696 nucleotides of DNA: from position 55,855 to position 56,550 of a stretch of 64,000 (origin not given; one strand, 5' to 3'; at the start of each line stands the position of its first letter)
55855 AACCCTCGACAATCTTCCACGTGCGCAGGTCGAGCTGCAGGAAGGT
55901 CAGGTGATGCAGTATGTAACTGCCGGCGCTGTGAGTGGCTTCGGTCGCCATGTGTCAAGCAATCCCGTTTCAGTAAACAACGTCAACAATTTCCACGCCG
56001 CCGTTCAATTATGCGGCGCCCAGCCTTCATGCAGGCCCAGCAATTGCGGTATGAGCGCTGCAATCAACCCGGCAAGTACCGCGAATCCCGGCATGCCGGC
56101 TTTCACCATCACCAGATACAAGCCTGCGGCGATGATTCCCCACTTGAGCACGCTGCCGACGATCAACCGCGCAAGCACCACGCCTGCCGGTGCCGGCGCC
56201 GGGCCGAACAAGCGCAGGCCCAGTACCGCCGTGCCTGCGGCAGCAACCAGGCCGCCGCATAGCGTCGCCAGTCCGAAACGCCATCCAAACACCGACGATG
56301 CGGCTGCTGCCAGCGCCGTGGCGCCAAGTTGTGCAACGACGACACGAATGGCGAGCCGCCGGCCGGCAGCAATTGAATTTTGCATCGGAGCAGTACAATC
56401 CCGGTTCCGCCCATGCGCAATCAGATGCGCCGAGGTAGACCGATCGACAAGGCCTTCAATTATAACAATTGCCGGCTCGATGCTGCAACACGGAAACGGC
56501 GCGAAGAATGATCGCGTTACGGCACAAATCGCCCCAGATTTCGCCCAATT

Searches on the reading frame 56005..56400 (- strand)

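Call 18: search_protein_families(library=pfam, proteins=[window:56005-56400:-], max_evalue=0.0001)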
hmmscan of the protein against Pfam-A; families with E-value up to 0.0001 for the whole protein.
window:56005-56400:- (131 aa): 1 family
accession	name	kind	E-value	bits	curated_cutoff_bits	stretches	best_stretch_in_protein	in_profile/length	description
PF03899.21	ATP-synt_I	-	6.2e-07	30.2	25.1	1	19-113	1-99/99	ATP synthase I chain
